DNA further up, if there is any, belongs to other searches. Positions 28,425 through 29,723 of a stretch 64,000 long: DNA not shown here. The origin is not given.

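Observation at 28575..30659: Three tandem paralogous membrane proteins with PQPEPQ linkers and thrombospondin-type-3-like Ca-binding repeats, directly after the giant gene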

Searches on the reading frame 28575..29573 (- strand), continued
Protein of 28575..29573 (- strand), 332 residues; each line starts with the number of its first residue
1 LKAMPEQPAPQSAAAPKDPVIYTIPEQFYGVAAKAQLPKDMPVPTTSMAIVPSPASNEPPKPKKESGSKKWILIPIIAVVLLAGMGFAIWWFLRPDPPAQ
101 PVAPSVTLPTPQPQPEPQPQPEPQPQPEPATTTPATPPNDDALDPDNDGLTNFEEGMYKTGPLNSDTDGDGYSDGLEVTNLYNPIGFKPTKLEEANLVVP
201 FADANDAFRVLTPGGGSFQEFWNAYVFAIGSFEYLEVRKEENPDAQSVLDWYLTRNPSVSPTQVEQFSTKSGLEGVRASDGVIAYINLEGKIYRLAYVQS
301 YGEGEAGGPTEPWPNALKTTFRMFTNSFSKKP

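Call 19: find_encoding_contigs(protein=P0055, flank=10000, max_places=2)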
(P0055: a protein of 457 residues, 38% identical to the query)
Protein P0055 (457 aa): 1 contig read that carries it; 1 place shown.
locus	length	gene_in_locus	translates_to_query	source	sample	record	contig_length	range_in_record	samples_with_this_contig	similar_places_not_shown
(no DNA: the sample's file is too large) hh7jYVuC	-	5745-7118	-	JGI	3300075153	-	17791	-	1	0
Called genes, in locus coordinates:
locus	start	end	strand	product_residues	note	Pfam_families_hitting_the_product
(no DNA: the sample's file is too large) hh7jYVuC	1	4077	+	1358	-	?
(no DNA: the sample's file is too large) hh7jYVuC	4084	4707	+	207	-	PF18884:TSP3_bac (weak)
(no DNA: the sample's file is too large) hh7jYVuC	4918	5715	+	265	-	PF18884:TSP3_bac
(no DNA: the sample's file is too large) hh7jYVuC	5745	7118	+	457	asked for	PF00041:fn3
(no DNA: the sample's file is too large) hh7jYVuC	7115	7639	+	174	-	PF02130:YbeY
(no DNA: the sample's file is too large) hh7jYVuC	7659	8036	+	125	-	PF01219:DAGK_prokar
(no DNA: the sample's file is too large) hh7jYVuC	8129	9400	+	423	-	PF02491:SHS2_FTSA, PF06723:MreB_Mbl, PF11104:PilM_2 (faint), PF14450:FtsA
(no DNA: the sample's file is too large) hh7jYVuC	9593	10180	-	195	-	-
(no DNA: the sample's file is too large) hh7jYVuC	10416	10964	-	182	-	-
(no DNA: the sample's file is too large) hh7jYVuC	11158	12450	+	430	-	PF00091:Tubulin, PF12327:FtsZ_C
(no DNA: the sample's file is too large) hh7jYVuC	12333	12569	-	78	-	-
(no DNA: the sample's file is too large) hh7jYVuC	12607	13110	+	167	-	PF22811:Zn_ribbon_NrdR, PF03477:ATP-cone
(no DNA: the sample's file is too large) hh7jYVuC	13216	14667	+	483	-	PF00224:PK, PF03328:HpcH_HpaI (weak), PF02887:PK_C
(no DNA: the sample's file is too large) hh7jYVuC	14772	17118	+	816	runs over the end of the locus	PF01326:PPDK_N, PF00391:PEP-utilizers, PF02896:PEP-utilizers_C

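Call 20: find_encoding_contigs(protein=P0074, flank=10000, max_places=1)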
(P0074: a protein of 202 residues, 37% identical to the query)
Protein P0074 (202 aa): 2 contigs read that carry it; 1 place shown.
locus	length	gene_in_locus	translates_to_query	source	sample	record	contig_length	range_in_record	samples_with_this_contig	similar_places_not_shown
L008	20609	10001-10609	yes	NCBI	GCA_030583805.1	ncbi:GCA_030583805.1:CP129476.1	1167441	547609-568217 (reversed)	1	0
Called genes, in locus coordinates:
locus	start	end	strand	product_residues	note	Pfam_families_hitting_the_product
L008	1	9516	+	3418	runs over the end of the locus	-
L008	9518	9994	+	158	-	PF18884:TSP3_bac (weak)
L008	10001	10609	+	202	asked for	PF18884:TSP3_bac (weak)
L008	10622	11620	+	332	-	-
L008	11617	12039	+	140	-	PF02130:YbeY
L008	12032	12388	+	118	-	PF01219:DAGK_prokar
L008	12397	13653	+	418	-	PF11104:PilM_2 (faint), PF02491:SHS2_FTSA, PF06723:MreB_Mbl, PF14450:FtsA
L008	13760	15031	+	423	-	PF00091:Tubulin, PF12327:FtsZ_C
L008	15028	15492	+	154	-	PF22811:Zn_ribbon_NrdR, PF03477:ATP-cone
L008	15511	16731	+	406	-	PF00089:Trypsin, PF10459:Peptidase_S46 (faint), PF13365:Trypsin_2, PF13180:PDZ_2, PF17820:PDZ_6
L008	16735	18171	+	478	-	PF00224:PK, PF02887:PK_C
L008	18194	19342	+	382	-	PF00672:HAMP, PF00512:HisKA, PF13581:HATPase_c_2 (weak), PF02518:HATPase_c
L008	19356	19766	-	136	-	-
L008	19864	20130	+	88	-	PF00085:Thioredoxin (weak)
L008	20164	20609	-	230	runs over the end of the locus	PF00117:GATase, PF07722:Peptidase_C26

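Call 21: find_encoding_contigs(protein=P0060, flank=10000, max_places=1)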
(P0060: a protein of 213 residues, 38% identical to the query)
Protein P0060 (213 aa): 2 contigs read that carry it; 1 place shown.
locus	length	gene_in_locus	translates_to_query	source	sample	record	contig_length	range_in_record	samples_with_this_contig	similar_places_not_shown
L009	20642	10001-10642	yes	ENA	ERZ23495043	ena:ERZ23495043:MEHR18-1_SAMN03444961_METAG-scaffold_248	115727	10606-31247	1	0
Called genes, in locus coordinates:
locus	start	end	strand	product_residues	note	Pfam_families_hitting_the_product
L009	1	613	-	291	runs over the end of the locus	PF02481:DNA_processg_A, PF17782:WHD_DprA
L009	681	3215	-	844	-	PF17757:UvrB_inter (weak), PF02559:CarD_TRCF_RID, PF00270:DEAD, PF04851:ResIII, PF00271:Helicase_C, PF03461:TRCF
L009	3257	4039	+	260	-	PF01978:TrmB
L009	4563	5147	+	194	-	PF01195:Pept_tRNA_hydro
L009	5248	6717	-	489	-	PF03816:LytR_cpsA_psr, PF13399:LytR_C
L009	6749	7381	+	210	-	PF10502:Peptidase_S26, PF00717:Peptidase_S24 (weak)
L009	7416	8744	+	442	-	PF01409:tRNA-synt_2d (weak), PF13393:tRNA-synt_His, PF00587:tRNA-synt_2b, PF03129:HGTP_anticodon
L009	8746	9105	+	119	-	PF11969:DcpS_C, PF01230:HIT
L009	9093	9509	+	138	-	PF18895:T4SS_pilin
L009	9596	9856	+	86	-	PF01165:Ribosomal_S21 (weak)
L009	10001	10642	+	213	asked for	PF18884:TSP3_bac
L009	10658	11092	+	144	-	PF02130:YbeY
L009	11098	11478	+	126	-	PF01219:DAGK_prokar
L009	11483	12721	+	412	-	PF11104:PilM_2 (faint), PF02491:SHS2_FTSA, PF06723:MreB_Mbl, PF14450:FtsA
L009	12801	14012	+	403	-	PF00091:Tubulin, PF12327:FtsZ_C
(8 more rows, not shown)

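Call 22: find_encoding_contigs(protein=P0077, flank=10000, max_places=1)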
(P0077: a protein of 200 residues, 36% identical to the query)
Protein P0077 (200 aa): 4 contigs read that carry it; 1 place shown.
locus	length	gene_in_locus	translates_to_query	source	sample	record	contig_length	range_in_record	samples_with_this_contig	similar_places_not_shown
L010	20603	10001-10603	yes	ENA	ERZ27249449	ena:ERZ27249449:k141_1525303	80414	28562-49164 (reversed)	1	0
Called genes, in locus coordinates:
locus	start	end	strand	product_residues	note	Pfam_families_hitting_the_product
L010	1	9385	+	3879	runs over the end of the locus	PF18895:T4SS_pilin, PF13205:Big_5 (faint), PF01833:TIG (faint), PF13948:DUF4215 (faint), PF11617:Cu-binding_MopE (faint)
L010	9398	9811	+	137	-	PF18884:TSP3_bac (weak)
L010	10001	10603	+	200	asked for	PF18884:TSP3_bac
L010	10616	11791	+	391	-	-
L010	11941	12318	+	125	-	PF02130:YbeY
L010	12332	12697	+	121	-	PF01219:DAGK_prokar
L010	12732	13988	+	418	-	PF11104:PilM_2 (faint), PF02491:SHS2_FTSA, PF06723:MreB_Mbl, PF14450:FtsA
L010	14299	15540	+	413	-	PF00091:Tubulin, PF12327:FtsZ_C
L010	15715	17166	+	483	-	PF00224:PK, PF03328:HpcH_HpaI (weak), PF02887:PK_C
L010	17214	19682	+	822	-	PF01326:PPDK_N, PF00391:PEP-utilizers, PF02896:PEP-utilizers_C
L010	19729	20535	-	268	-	-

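Call 24: predict_structure(alignment_id=A1)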
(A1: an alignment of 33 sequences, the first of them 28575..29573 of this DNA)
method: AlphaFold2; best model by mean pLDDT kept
length: 332 residues; sequences in the alignment: 33
mean_pLDDT: 78.9   pTM: 0.60
mean pLDDT of the five models: 78.9, 78.5, 76.7, 75.0, 73.2
residues with pLDDT >= 90: 158; 70-90: 56; 50-70: 90; < 50: 28
segments of 3 or more residues with pLDDT < 50: 1-3, 10-13, 45-51, 55-57, 304-309
pLDDT, mean of each block of 10 residues (from residue 1): 52 54 66 54 48 51 59 79 90 81 60 61 70 62 87 94 94 95 91 96 94 91 91 93 97 96 95 95 96 93 50 75 97 80
secondary structure, 60 per line:
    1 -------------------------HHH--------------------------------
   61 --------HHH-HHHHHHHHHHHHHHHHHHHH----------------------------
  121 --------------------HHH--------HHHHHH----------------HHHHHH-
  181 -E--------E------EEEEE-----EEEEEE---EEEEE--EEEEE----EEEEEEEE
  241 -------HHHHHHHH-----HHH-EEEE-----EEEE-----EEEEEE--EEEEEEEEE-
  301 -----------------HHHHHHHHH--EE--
elements in order: H73-92 H152-157 H174-179 E198-202 E208-213 E217-221 E224-228 E233-240 H248-255 E265-268 E274-277 E283-288 E291-299 H318-326

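Call 27: fold_search(model_id=the predicted structure, library=pdb)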
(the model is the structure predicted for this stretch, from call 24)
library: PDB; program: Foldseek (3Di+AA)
matches with E <= 10: 1207; with E <= 0.001: 5
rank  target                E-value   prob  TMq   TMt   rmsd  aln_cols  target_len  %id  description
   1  9grx_0                1.8e-04  1.00  0.27  0.50   6.2       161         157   12  NDH-PSI-LHCI supercomplex from S. oleracea (released 2025-02-12)
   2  2lnj_MODEL_1_A        2.7e-04  1.00  0.26  0.47   6.8       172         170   17  Solution Structure of Cyanobacterial PsbP (CyanoP) from Synechocystis sp. PCC 6803 (released 2012-06-06)
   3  2xb3                  2.9e-04  1.00  0.26  0.50   6.9       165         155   18  The Structure of Cyanobacterial PsbP (released 2010-08-25)
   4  3wa5_B                5.2e-04  1.00  0.22  0.51  10.8       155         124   11  Crystal Structure of type VI peptidoglycan muramidase effector Tse3 in complex with its cognate immunity protein Tsi3 (released 2013-10-02)
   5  7wff_f                9.3e-04  1.00  0.26  0.51   7.7       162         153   11  Subcomplexes B,M and L in the Cylic electron transfer supercomplex NDH-PSI from Arabidopsis (released 2022-03-16)
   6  3jcu_P                1.3e-03  1.00  0.25  0.43   7.5       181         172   16  Cryo-EM structure of spinach PSII-LHCII supercomplex at 3.2 Angstrom resolution (released 2016-05-25)
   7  5yfg_MODEL_1_A        1.8e-03  1.00  0.24  0.40  11.4       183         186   12  SOLUTION STRUCTURE OF HUMAN MOG1 (released 2017-11-01)
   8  4luq_D                6.5e-03  0.99  0.22  0.50  11.4       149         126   12  Crystal structure of virulence effector Tse3 in complex with neutralizer Tsi3 (released 2013-09-18)
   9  4luq_C                9.9e-03  0.99  0.22  0.51  10.7       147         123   12  Crystal structure of virulence effector Tse3 in complex with neutralizer Tsi3 (released 2013-09-18)
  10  5ccf                  3.6e-02  0.23  0.10  0.08  12.3       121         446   10  Structure of Mouse ADP-Dependent Glucokinase (released 2015-11-18)
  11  5ck7                  4.1e-02  0.21  0.10  0.08  12.5       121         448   12  Mouse ADP-dependent Glucokinase; AMP bound (released 2015-11-18)
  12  4by2_A                8.2e-02  0.23  0.10  0.18  11.7       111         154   14  SAS-4 (dCPAP) TCP domain in complex with a Proline Rich Motif of Ana2 (dSTIL) of Drosophila Melanogaster (released 2013-09-18)
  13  9ngo_H                9.3e-02  0.87  0.15  0.26   4.4        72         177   12  CRYO-EM STRUCTURE OF HUMAN U7 SNRNP WITH METHYLATED noncleavable H2A* SUBSTRATE PRE-MRNA (FOCUS MAP) (released 2026-01-21)
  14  9nh6_H                9.3e-02  0.87  0.15  0.09   4.4        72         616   12  CRYO-EM STRUCTURE OF HUMAN U7 SNRNP WITH METHYLATED noncleavable H2A* SUBSTRATE PRE-MRNA (COMPOSITE MAP) (released 2026-01-21)
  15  6xrr_H                9.8e-02  0.69  0.23  0.47  11.0       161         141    9  Structure of SciW bound to the Rhs1 Transmembrane Domain from Salmonella typhimurium (released 2020-12-30)
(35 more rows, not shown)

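Call 28: find_related_loci(query=A1, collection=genome_contigs, flank=10000)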
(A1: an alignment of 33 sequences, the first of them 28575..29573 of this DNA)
Query A1 (332 aa) in genome_contigs; peptide patterns used: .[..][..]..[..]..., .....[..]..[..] (x = any residue, [..] = any of these).
38 stretches matched a pattern; 34 encode a relative of the query (tblastn E <= 1e-3); 34 distinct loci.
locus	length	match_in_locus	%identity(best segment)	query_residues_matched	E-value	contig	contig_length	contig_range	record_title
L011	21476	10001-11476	70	4-332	3e-132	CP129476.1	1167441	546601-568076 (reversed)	MAG: Patescibacteria group bacterium isolate cMAG.20 chromosome, complete genome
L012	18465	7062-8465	62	1-332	2e-104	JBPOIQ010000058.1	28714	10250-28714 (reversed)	MAG: Minisyncoccota bacterium isolate MAG_380 c_000000562179, whole genome shotgun sequence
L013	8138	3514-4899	58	1-332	1e-96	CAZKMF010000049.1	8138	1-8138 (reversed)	MAG TPA_asm: uncultured Gammaproteobacteria bacterium isolate SRP135725_co2_84 genome assembly, contig: k141_1576675, wh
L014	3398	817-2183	54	4-332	2e-93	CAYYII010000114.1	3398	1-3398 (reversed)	MAG TPA_asm: uncultured Gammaproteobacteria bacterium isolate SRP219642_co6_407 genome assembly, contig: NODE_29807_leng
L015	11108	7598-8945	55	1-332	3e-86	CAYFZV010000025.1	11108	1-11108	MAG TPA_asm: uncultured Gammaproteobacteria bacterium isolate ERP113451_co1_105 genome assembly, contig: NODE_7183_lengt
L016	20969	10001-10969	53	3-332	9e-82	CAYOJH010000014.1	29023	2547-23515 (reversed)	MAG TPA_asm: uncultured Gammaproteobacteria bacterium isolate SRP193066_co2_65 genome assembly, contig: NODE_836_length_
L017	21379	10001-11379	46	3-332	3e-77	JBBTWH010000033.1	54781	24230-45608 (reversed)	MAG: Patescibacteria group bacterium isolate H41-bin254_1 H41_bin254_1_000000000033, whole genome shotgun sequence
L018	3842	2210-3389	49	4-332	4e-77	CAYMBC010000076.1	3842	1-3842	MAG TPA_asm: uncultured Gammaproteobacteria bacterium isolate SRP300315_co1_28 genome assembly, contig: NODE_10101_lengt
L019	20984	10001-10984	50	2-332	5e-76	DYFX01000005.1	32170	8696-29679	MAG TPA_asm: Candidatus Paceibacter sp. isolate BE2011_4_66_9 Afr_mines_BE2011_470_length_32170_cov_3_464612, whole geno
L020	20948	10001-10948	45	3-332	1e-67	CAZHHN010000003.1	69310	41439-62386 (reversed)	MAG TPA_asm: uncultured Gammaproteobacteria bacterium isolate SRP193066_co2_114 genome assembly, contig: NODE_115_length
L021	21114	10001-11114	43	4-332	2e-63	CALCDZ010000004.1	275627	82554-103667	MAG TPA_asm: uncultured bacterium isolate SRR6231216_bin.15_CONCOCT_v1.1_MAG genome assembly, contig: ERZ650311.1, whole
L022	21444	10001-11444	44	4-332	2e-52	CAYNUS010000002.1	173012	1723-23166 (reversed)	MAG TPA_asm: uncultured Gammaproteobacteria bacterium isolate SRP239054_co1_192 genome assembly, contig: NODE_49_length_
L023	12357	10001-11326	32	21-328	4e-36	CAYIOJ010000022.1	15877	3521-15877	MAG TPA_asm: uncultured Gammaproteobacteria bacterium isolate ERP119705_co24_904 genome assembly, contig: NODE_4453_leng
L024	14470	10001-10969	33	21-328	3e-36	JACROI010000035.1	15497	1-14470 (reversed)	MAG: Candidatus Magasanikbacteria bacterium isolate NC_groundwater_1957_Pr3_S-0.2um_43_6 scaffold_315801, whole genome s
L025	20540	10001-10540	35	142-329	5e-28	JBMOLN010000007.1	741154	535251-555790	MAG: Patescibacteria group bacterium isolate Betzabe_MAG025 MAG025_7, whole genome shotgun sequence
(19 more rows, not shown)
